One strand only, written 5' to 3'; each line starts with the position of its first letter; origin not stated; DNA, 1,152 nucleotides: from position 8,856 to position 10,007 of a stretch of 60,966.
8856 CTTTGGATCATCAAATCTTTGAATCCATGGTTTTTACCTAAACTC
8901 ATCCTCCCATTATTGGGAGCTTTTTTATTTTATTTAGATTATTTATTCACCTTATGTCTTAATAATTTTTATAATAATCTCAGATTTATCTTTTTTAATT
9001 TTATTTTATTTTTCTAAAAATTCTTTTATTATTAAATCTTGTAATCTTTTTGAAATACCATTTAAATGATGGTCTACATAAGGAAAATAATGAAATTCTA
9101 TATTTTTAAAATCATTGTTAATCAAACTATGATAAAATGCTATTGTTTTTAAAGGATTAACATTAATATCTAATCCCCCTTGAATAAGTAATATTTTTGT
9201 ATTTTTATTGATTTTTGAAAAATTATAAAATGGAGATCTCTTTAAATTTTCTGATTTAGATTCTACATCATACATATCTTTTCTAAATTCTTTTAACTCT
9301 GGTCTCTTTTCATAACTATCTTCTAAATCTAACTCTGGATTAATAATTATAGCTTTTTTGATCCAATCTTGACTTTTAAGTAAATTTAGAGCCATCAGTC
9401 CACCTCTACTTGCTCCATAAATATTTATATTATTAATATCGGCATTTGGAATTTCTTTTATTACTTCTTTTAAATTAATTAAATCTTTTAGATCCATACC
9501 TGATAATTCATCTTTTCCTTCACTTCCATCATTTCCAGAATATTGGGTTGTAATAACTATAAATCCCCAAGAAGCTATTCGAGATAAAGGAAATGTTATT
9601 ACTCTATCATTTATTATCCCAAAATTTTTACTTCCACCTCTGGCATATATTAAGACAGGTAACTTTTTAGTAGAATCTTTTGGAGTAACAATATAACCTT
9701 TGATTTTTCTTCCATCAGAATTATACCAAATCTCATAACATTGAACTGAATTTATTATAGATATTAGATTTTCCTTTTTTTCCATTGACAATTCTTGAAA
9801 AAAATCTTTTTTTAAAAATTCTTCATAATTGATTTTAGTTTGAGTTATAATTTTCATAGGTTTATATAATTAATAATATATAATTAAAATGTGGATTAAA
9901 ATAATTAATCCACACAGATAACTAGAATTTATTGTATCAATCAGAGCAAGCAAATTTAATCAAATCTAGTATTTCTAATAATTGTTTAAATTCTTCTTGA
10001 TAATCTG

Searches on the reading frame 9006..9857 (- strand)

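Call 6: search_protein_families(library=pfam, proteins=[window:9006-9857:-], max_evalue=0.01)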
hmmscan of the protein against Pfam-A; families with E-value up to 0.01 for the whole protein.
window:9006-9857:- (283 aa): 9 families
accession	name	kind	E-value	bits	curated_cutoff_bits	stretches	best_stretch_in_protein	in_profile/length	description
PF00326.27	Peptidase_S9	-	1.2e-15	58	22.6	1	94-266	10-190/213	Prolyl oligopeptidase family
PF05448.18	AXE1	-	2.6e-09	36.7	21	1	34-176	50-210/321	Acetyl xylan esterase (AXE1)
PF02129.25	Peptidase_S15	-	1.1e-05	25.7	23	1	48-180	1-134/262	X-Pro dipeptidyl-peptidase (S15 family)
PF07224.18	Chlorophyllase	-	1.3e-05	24.6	26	1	56-159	33-133/301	Chlorophyllase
PF05728.18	UPF0227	-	0.00019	21.9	21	1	129-268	46-182/187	Uncharacterised protein family (UPF0227)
PF12146.15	Hydrolase_4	-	0.00053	19.8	27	0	123-186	59-120/239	Serine aminopeptidase, S33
PF20434.5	BD-FAE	-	0.0072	16.3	26.8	0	56-157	3-104/215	BD-FAE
PF00561.26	Abhydrolase_1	-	0.0079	16.3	25.8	0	140-214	67-147/245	alpha/beta hydrolase fold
PF02230.22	Abhydrolase_2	-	0.0084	16.4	23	0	139-170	102-133/217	Phospholipase/Carboxylesterase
